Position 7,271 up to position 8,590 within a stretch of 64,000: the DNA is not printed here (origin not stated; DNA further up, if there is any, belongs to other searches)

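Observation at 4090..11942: Five signalling genes joined by four consecutive GTGA overlaps: possible split His-Asp-His-Asp relay ending in a sigma-54 activator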

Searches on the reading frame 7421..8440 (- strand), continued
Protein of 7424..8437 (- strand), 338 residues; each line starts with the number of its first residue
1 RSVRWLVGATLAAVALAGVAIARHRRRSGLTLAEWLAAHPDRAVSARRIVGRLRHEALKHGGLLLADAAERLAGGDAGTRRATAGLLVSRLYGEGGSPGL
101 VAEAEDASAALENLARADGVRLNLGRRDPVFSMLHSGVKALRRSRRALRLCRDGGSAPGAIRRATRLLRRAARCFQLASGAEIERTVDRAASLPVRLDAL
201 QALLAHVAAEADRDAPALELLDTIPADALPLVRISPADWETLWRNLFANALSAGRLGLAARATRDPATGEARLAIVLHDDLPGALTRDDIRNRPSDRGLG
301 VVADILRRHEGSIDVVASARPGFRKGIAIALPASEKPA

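Call 41: predict_structure(alignment_id=A1)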
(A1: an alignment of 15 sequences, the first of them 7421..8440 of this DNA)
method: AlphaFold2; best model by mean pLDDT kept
length: 339 residues; sequences in the alignment: 15
mean_pLDDT: 88.5   pTM: 0.73
mean pLDDT of the five models: 88.5, 87.6, 87.2, 87.2, 86.8
residues with pLDDT >= 90: 198; 70-90: 122; 50-70: 19; < 50: 0
segments of 3 or more residues with pLDDT < 50: none
pLDDT, mean of each block of 10 residues (from residue 1): 85 93 81 91 88 86 87 93 95 89 93 95 91 92 95 86 95 86 84 87 95 93 76 90 94 92 89 93 74 69 90 89 90 80
secondary structure, 60 per line:
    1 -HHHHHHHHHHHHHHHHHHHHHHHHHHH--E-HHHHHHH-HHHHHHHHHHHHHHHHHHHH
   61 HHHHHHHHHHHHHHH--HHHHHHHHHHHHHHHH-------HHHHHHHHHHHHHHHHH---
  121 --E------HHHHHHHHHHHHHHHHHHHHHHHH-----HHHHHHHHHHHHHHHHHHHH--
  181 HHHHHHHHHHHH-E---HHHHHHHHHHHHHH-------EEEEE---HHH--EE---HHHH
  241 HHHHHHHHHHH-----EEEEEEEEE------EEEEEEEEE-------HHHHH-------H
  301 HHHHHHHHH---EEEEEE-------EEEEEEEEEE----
elements in order: H2-28 H33-39 H41-75 H78-93 H101-117 H130-153 H159-178 H181-192 H198-211 E219-223 H237-251 E257-265 E272-280 H288-292 H300-309 E313-318 E326-335

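Call 45: search_protein_representatives(alignment_id=A1)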
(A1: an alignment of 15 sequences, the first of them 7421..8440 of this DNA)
Query: 15 sequences, 345 profile positions. Proteins with E-value up to 0.001 (for the whole library): 434; up to 1e-10: 322; up to 1e-30: 162. The best 150 are listed.
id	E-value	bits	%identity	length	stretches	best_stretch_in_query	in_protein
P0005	4.9e-142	489.5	-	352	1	1-344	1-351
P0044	6.9e-136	469.3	-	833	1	3-344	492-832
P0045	2.3e-129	447.8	-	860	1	3-344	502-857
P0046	1.5e-124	432.0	-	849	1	4-343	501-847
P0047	1.5e-112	392.6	-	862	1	9-343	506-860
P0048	3.2e-112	391.5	-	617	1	4-343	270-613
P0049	2.2e-107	375.6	-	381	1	3-343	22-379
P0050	5.7e-107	374.2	-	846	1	4-343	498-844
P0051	1.5e-105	369.6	-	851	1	5-343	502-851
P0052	3.9e-105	368.2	-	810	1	13-344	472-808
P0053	2.6e-102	358.9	-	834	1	4-343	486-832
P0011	3.6e-98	345.3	-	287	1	55-344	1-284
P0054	2.8e-96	339.1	-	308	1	54-343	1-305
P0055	1.3e-92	327.0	-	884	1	6-344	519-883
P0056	1.4e-92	327.0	-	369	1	6-342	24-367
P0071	3.8e-47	177.5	-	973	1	13-341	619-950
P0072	4.2e-47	177.3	-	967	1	6-342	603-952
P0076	1.1e-44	169.4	-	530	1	3-341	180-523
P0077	1.4e-44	169.0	-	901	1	2-344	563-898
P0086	3.0e-41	158.1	-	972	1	11-340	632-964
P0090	8.8e-41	156.6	-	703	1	3-344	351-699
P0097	8.7e-40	153.3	-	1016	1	6-343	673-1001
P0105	4.1e-39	151.1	-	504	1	12-328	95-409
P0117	5.9e-38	147.3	-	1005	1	10-343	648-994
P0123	1.7e-37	145.8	-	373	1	27-343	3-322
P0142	5.6e-36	140.8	-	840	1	5-342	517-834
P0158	4.7e-35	137.7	-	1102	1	20-343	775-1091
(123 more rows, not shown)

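Call 46: search_protein_families(library=pfam, proteins=[P0071, P0072, P0077, P0086, P0097, P0117, P0158, P0090, P0105, P0142], max_evalue=0.001)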
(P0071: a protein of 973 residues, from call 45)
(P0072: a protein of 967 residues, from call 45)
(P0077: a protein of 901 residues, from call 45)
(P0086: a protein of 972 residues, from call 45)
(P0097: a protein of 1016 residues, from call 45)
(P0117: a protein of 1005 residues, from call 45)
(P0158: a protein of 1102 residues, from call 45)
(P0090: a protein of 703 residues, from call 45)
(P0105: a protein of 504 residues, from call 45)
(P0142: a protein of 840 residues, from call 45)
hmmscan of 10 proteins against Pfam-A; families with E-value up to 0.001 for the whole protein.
P0071 (973 aa): 12 families
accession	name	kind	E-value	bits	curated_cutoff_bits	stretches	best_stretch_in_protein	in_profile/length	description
PF14559.12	TPR_19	-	4.4e-22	78.6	25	2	70-131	1-63/68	Tetratricopeptide repeat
PF13432.12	TPR_16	-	3.2e-12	47.1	32.7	2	66-127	3-64/65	Tetratricopeptide repeat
PF07719.23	TPR_2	-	3.4e-12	45.9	27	0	97-126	4-33/34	Tetratricopeptide repeat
PF13431.12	TPR_17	-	1.9e-10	40.6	24.4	0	88-114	7-33/34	Tetratricopeptide repeat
PF13414.12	TPR_11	-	9.1e-10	38.5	26.8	1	71-108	5-42/42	TPR repeat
PF13428.12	TPR_14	-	3.2e-09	37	23.5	2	297-338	3-44/44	Tetratricopeptide repeat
PF00515.34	TPR_1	-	1.2e-08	34.8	27.8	0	98-126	5-33/34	Tetratricopeptide repeat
PF13424.12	TPR_12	-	2e-08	34.7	30.1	0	96-162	5-75/77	Tetratricopeptide repeat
PF13181.12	TPR_8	-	5.2e-08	32.9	25.7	0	486-509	6-29/34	Tetratricopeptide repeat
PF24575.1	TPR_Slam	-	7.7e-08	33.2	35.2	0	265-317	51-103/104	Surface lipoprotein assembly modifier, N-terminal TPR repeats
PF16918.11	PknG_TPR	-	9.1e-05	21.8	27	0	66-142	134-209/340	Protein kinase G tetratricopeptide repeat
PF07721.20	TPR_4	-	0.00064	20.5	27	0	297-318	3-24/26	Tetratricopeptide repeat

P0072 (967 aa): 17 families
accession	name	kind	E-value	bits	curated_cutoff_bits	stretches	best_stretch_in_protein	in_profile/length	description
PF14559.12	TPR_19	-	1.4e-33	115.5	25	5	276-338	1-63/68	Tetratricopeptide repeat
PF13428.12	TPR_14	-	3.4e-26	89.5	23.5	1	102-138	8-44/44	Tetratricopeptide repeat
PF13432.12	TPR_16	-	4.7e-22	78.5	32.7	3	66-127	2-63/65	Tetratricopeptide repeat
PF07719.23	TPR_2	-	7.7e-22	76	27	1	96-127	2-33/34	Tetratricopeptide repeat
PF13414.12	TPR_11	-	2e-17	63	26.8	0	74-109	7-42/42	TPR repeat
PF13431.12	TPR_17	-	2.7e-17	62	24.4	0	85-115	3-33/34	Tetratricopeptide repeat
PF13181.12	TPR_8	-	5.3e-16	57.8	25.7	1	97-127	3-33/34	Tetratricopeptide repeat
PF00515.34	TPR_1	-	3e-12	46.2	27.8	1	99-127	5-33/34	Tetratricopeptide repeat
PF13424.12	TPR_12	-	2.1e-10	41.1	30.1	2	61-124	3-74/77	Tetratricopeptide repeat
PF07721.20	TPR_4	-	2.2e-09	37.5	27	0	372-394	4-26/26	Tetratricopeptide repeat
PF23914.1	TPR_CcmH_CycH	-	1.1e-08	35.5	42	1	73-202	28-156/158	Cytochrome c-type biogenesis protein H TPR domain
PF12895.13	ANAPC3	-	1.4e-08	35.4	27.2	0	67-120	29-81/82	Anaphase-promoting complex, cyclosome, subunit 3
PF13176.12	TPR_7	-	4.1e-08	33.1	27.9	0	101-126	5-32/36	Tetratricopeptide repeat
PF24575.1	TPR_Slam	-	2.7e-05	25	35.2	0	102-139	54-91/104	Surface lipoprotein assembly modifier, N-terminal TPR repeats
PF25060.1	ARM_TT21_2nd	-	0.00019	21.4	27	0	85-162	47-119/270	Tetratricopeptide repeat protein 21 second ARM domain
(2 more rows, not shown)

P0077 (901 aa): 14 families
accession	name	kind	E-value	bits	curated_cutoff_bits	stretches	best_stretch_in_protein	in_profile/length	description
PF13432.12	TPR_16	-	7.7e-29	100.2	32.7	6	247-311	1-65/65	Tetratricopeptide repeat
PF14559.12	TPR_19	-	1.3e-28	99.6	25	4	46-95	5-54/68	Tetratricopeptide repeat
PF07719.23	TPR_2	-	3.4e-17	61.5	27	0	349-379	2-32/34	Tetratricopeptide repeat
PF13428.12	TPR_14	-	6.8e-14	51.4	23.5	1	455-496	3-44/44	Tetratricopeptide repeat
PF13431.12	TPR_17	-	9.8e-14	50.9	24.4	0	58-86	5-33/34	Tetratricopeptide repeat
PF13174.12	TPR_6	-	2.3e-11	44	26.3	0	352-379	4-31/33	Tetratricopeptide repeat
PF13181.12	TPR_8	-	4e-10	39.5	25.7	0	423-451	5-33/34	Tetratricopeptide repeat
PF23914.1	TPR_CcmH_CycH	-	5e-10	39.9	42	1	273-376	43-149/158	Cytochrome c-type biogenesis protein H TPR domain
PF13371.12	TPR_9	-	5.3e-08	33.2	35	1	329-391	10-72/73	Tetratricopeptide repeat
PF00515.34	TPR_1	-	7.4e-08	32.3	27.8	0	349-379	2-32/34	Tetratricopeptide repeat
PF16918.11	PknG_TPR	-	9.3e-07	28.4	27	1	410-549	85-225/340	Protein kinase G tetratricopeptide repeat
PF13176.12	TPR_7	-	1.4e-05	25.3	27.9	0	455-487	1-35/36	Tetratricopeptide repeat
PF13424.12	TPR_12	-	0.00015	22.3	30.1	1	418-483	2-75/77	Tetratricopeptide repeat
PF12895.13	ANAPC3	-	0.00069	20.3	27.2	0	471-544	7-81/82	Anaphase-promoting complex, cyclosome, subunit 3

P0086 (972 aa): 11 families
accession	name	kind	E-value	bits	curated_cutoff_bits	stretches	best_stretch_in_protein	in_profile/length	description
PF14559.12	TPR_19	-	2.9e-19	69.6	25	3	94-141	2-49/68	Tetratricopeptide repeat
PF07719.23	TPR_2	-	1e-17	63.1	27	0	119-149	3-33/34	Tetratricopeptide repeat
PF13432.12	TPR_16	-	1.4e-17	64.2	32.7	2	292-354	1-63/65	Tetratricopeptide repeat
PF13414.12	TPR_11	-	1.1e-16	60.6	26.8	1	329-368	1-40/42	TPR repeat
PF13428.12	TPR_14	-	1.5e-16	59.6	23.5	0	118-160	2-44/44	Tetratricopeptide repeat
PF13181.12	TPR_8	-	2.7e-11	43.1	25.7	0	120-148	4-32/34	Tetratricopeptide repeat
PF23914.1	TPR_CcmH_CycH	-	6e-11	42.9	42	2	311-429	39-157/158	Cytochrome c-type biogenesis protein H TPR domain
PF00515.34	TPR_1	-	9.2e-10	38.4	27.8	0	121-148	5-32/34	Tetratricopeptide repeat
PF13424.12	TPR_12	-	2e-09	37.9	30.1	0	500-559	12-72/77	Tetratricopeptide repeat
PF13431.12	TPR_17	-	1.4e-07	31.6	24.4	0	344-378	1-32/34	Tetratricopeptide repeat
PF13176.12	TPR_7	-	0.00014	22.2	27.9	0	123-148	5-30/36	Tetratricopeptide repeat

P0097 (1016 aa): 18 families
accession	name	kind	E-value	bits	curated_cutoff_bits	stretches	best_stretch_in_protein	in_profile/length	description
PF13432.12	TPR_16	-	2.9e-20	72.8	32.7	3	127-187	3-63/65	Tetratricopeptide repeat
PF07719.23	TPR_2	-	3.6e-19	67.7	27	0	375-406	1-32/34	Tetratricopeptide repeat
PF00515.34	TPR_1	-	5.1e-16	58.2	27.8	0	375-406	1-32/34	Tetratricopeptide repeat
PF13428.12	TPR_14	-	7.4e-16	57.5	23.5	1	123-163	3-43/44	Tetratricopeptide repeat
PF14559.12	TPR_19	-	7.6e-16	58.6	25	1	136-199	6-66/68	Tetratricopeptide repeat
PF13414.12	TPR_11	-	4.2e-14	52.4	26.8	0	574-604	12-42/42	TPR repeat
PF13181.12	TPR_8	-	7.5e-14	51.1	25.7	0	156-187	2-33/34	Tetratricopeptide repeat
PF13424.12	TPR_12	-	6.9e-11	42.6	30.1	1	122-185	3-75/77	Tetratricopeptide repeat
PF13431.12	TPR_17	-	6.1e-10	39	24.4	0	143-175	1-33/34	Tetratricopeptide repeat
PF24575.1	TPR_Slam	-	1.2e-09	39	35.2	0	127-164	53-90/104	Surface lipoprotein assembly modifier, N-terminal TPR repeats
PF23914.1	TPR_CcmH_CycH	-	4.3e-09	36.8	42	0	98-188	61-154/158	Cytochrome c-type biogenesis protein H TPR domain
PF13371.12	TPR_9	-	1.5e-08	35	35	2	133-196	7-70/73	Tetratricopeptide repeat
PF13174.12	TPR_6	-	1.2e-07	32.3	26.3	1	156-186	1-31/33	Tetratricopeptide repeat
PF25064.1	ARM_TT21_5th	-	4.5e-06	27.4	27.8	0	122-185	2-65/117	TT21 fifth ARM repeats domain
PF02518.31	HATPase_c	-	4.6e-05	24.2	26.4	1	898-999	7-110/111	Histidine kinase-, DNA gyrase B-, and HSP90-like ATPase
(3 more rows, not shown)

P0117 (1005 aa): 15 families
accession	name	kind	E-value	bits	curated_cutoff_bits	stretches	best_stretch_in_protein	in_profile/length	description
PF13414.12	TPR_11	-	8e-27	93.1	26.8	4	357-396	1-40/42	TPR repeat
PF07719.23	TPR_2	-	6e-23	79.5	27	2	350-383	1-34/34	Tetratricopeptide repeat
PF13428.12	TPR_14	-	3.4e-18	64.7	23.5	2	351-392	2-43/44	Tetratricopeptide repeat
PF00515.34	TPR_1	-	3e-17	62.1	27.8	1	350-383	1-34/34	Tetratricopeptide repeat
PF13432.12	TPR_16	-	3.4e-15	56.6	32.7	2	314-345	29-60/65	Tetratricopeptide repeat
PF13181.12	TPR_8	-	3.7e-14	52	25.7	1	350-383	1-34/34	Tetratricopeptide repeat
PF14559.12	TPR_19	-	1.4e-13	51.4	25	0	328-382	3-57/68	Tetratricopeptide repeat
PF13424.12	TPR_12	-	1.8e-10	41.3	30.1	1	315-381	2-76/77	Tetratricopeptide repeat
PF13174.12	TPR_6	-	7.9e-08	32.9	26.3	0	254-281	5-32/33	Tetratricopeptide repeat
PF13431.12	TPR_17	-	1.7e-07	31.4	24.4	0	339-369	2-32/34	Tetratricopeptide repeat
PF25064.1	ARM_TT21_5th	-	1.5e-05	25.7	27.8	0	254-353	6-109/117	TT21 fifth ARM repeats domain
PF23914.1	TPR_CcmH_CycH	-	1.5e-05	25.4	42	0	359-454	59-156/158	Cytochrome c-type biogenesis protein H TPR domain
PF13371.12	TPR_9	-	0.0001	22.7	35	0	401-464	10-73/73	Tetratricopeptide repeat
PF10516.15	SHNi-TPR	-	0.00011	22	21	0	92-114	8-30/38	SHNi-TPR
PF13374.12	TPR_10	-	0.00094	19.6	27.5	0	531-559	5-33/42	Tetratricopeptide repeat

P0158 (1102 aa): 4 families
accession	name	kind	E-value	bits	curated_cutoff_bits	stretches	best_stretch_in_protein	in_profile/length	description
PF00254.34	FKBP_C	-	1.4e-16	61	21.1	1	74-163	5-94/94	FKBP-type peptidyl-prolyl cis-trans isomerase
PF14559.12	TPR_19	-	1.3e-10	41.9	25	1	632-680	1-49/68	Tetratricopeptide repeat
PF24575.1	TPR_Slam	-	0.00064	20.6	35.2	0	581-637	41-96/104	Surface lipoprotein assembly modifier, N-terminal TPR repeats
PF13431.12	TPR_17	-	0.00086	19.8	24.4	0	503-534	2-33/34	Tetratricopeptide repeat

P0090 (703 aa): 6 families
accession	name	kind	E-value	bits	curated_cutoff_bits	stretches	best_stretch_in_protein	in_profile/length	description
PF13414.12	TPR_11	-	1.9e-12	47.1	26.8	1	232-273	1-42/42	TPR repeat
PF07719.23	TPR_2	-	2.7e-11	43.1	27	1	227-257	3-33/34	Tetratricopeptide repeat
PF13431.12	TPR_17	-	3.1e-08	33.7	24.4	0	248-279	2-33/34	Tetratricopeptide repeat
PF00515.34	TPR_1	-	8.4e-07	29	27.8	0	227-257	3-33/34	Tetratricopeptide repeat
PF13181.12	TPR_8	-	0.00019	21.8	25.7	0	228-257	4-33/34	Tetratricopeptide repeat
PF14559.12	TPR_19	-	0.0003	21.5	25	0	237-283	3-49/68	Tetratricopeptide repeat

P0105 (504 aa): 2 families
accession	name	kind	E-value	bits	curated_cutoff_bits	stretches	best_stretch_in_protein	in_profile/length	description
PF00291.31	PALP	-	3.7e-06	26.9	35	1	24-208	100-265/295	Pyridoxal-phosphate dependent enzyme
PF02518.31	HATPase_c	-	0.00095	20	26.4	0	317-407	5-97/111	Histidine kinase-, DNA gyrase B-, and HSP90-like ATPase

P0142 (840 aa): 10 families
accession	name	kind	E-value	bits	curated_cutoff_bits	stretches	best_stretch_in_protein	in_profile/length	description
PF14559.12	TPR_19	-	3.5e-27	95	25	4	410-460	1-51/68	Tetratricopeptide repeat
PF13432.12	TPR_16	-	1.6e-14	54.5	32.7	2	406-461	3-58/65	Tetratricopeptide repeat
PF13428.12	TPR_14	-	4.2e-13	49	23.5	0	407-442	8-43/44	Tetratricopeptide repeat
PF07719.23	TPR_2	-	1.3e-09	37.9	27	0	233-264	1-32/34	Tetratricopeptide repeat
PF13431.12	TPR_17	-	6.8e-09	35.8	24.4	0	422-454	1-33/34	Tetratricopeptide repeat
PF24575.1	TPR_Slam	-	3.2e-08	34.4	35.2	1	3-49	54-100/104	Surface lipoprotein assembly modifier, N-terminal TPR repeats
PF02518.31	HATPase_c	-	6.6e-06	27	26.4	1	735-833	3-110/111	Histidine kinase-, DNA gyrase B-, and HSP90-like ATPase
PF23914.1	TPR_CcmH_CycH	-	8.9e-06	26.1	42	0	66-162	56-150/158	Cytochrome c-type biogenesis protein H TPR domain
PF13181.12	TPR_8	-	2.1e-05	24.8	25.7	0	63-91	4-32/34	Tetratricopeptide repeat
PF09976.15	TPR_21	-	8.9e-05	22.7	25.5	1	2-104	82-191/193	Tetratricopeptide repeat-like domain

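Call 47: fold_search(model_id=the predicted structure, library=pdb)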
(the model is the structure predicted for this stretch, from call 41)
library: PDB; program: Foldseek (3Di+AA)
matches with E <= 10: 609; with E <= 0.001: 154
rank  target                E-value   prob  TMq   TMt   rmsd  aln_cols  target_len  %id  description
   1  9jfj_C                9.2e-08  1.00  0.30  0.41  19.0       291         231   17  Crystal structure of the cytoplasmic domain of ZraS in ADP-bound form (released 2025-03-26)
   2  9jfj_D                1.1e-07  1.00  0.30  0.40  13.0       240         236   20  Crystal structure of the cytoplasmic domain of ZraS in ADP-bound form (released 2025-03-26)
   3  9jfj_B                2.2e-07  1.00  0.29  0.40  13.3       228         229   19  Crystal structure of the cytoplasmic domain of ZraS in ADP-bound form (released 2025-03-26)
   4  9jfj_A                2.8e-07  1.00  0.29  0.40  21.4       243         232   17  Crystal structure of the cytoplasmic domain of ZraS in ADP-bound form (released 2025-03-26)
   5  8vc9_A                3.1e-07  1.00  0.31  0.29  11.8       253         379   15  Hybrid response regulator LvrB from Leptospira / phosphorylated REC form (released 2024-12-18)
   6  8vc9_F                3.4e-07  1.00  0.31  0.28  12.4       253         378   14  Hybrid response regulator LvrB from Leptospira / phosphorylated REC form (released 2024-12-18)
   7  8vc9_E                3.8e-07  1.00  0.31  0.28  12.1       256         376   14  Hybrid response regulator LvrB from Leptospira / phosphorylated REC form (released 2024-12-18)
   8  8vc9_C                4.7e-07  1.00  0.31  0.28  12.5       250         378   14  Hybrid response regulator LvrB from Leptospira / phosphorylated REC form (released 2024-12-18)
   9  4biy_B                5.7e-07  1.00  0.33  0.47  18.9       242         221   18  Crystal structure of CpxAHDC (monoclinic form 2) (released 2014-02-12)
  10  8vc9_B                6.7e-07  1.00  0.31  0.28  12.4       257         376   16  Hybrid response regulator LvrB from Leptospira / phosphorylated REC form (released 2024-12-18)
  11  8vc9_D                8.2e-07  1.00  0.32  0.29  13.2       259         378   14  Hybrid response regulator LvrB from Leptospira / phosphorylated REC form (released 2024-12-18)
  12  4biv_A                1.0e-06  1.00  0.32  0.39  25.0       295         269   19  Crystal structure of CpxAHDC (trigonal form) (released 2014-02-12)
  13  9eut_A                1.7e-06  1.00  0.27  0.14  23.6       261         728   16  Cryo-EM structure of the full-length Pseudomonas aeruginosa bacteriophytochrome in its Pr state (released 2024-09-04)
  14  5lfk_B                1.7e-06  1.00  0.30  0.42  21.6       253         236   17  Crystal structure of CpxAHDC (hemiphosphorylated form) (released 2017-06-07)
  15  4biy_D                1.9e-06  1.00  0.32  0.47  17.8       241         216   18  Crystal structure of CpxAHDC (monoclinic form 2) (released 2014-02-12)
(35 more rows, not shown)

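Call 60: find_encoding_contigs(protein=P0123, flank=8000, max_places=1)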
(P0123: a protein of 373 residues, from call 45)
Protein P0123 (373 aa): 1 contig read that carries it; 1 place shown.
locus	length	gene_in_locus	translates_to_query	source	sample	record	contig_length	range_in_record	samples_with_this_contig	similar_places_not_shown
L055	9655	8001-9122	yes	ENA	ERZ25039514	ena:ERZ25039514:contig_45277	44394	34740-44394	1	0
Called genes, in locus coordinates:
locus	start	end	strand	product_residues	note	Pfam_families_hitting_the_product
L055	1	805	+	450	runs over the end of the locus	PF00069:Pkinase, PF07714:PK_Tyr_Ser-Thr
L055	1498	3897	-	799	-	PF01804:Penicil_amidase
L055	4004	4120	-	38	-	-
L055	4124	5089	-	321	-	-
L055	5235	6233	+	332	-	PF00158:Sigma54_activat, PF25601:AAA_lid_14 (weak)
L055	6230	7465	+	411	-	PF13428:TPR_14 (faint), PF14559:TPR_19 (faint), PF23914:TPR_CcmH_CycH (faint)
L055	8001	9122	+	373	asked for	-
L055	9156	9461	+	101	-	-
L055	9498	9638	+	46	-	-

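Call 61: find_encoding_contigs(protein=P0076, flank=8000, max_places=1)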
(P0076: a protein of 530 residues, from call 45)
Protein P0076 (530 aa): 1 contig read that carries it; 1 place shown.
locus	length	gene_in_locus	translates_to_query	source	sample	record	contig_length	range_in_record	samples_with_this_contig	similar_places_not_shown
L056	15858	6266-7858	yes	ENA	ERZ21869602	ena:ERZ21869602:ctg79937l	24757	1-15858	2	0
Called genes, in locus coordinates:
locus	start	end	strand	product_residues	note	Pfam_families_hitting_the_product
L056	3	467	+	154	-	?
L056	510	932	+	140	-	-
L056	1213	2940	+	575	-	PF07494:Reg_prop (faint)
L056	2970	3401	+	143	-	-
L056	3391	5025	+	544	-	PF00158:Sigma54_activat, PF13191:AAA_16 (weak), PF14532:Sigma54_activ_2, PF07724:AAA_2 (weak), PF07728:AAA_5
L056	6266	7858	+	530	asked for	PF07719:TPR_2 (faint), PF13424:TPR_12 (faint), PF13428:TPR_14 (faint), PF14559:TPR_19 (weak)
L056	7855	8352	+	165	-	-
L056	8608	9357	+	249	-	PF00392:GntR, PF07729:FCD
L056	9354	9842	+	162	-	-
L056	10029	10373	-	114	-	-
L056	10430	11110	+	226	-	PF00732:GMC_oxred_N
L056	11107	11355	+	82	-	PF05199:GMC_oxred_C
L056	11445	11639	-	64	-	PF13237:Fer4_10 (faint), PF00037:Fer4 (faint), PF13459:Fer4_15, PF13370:Fer4_13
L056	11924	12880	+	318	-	PF10095:DUF2333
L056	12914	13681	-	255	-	PF01936:NYN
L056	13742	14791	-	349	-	-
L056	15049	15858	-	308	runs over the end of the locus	PF12945:PilZNR, PF07238:PilZ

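Call 68: search_protein_families(library=pfam, proteins=[L022:4804-6327:+], max_evalue=0.01)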
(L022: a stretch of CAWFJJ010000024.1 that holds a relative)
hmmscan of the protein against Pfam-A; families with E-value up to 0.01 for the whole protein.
L022:4804-6327:+ (507 aa): 0 families
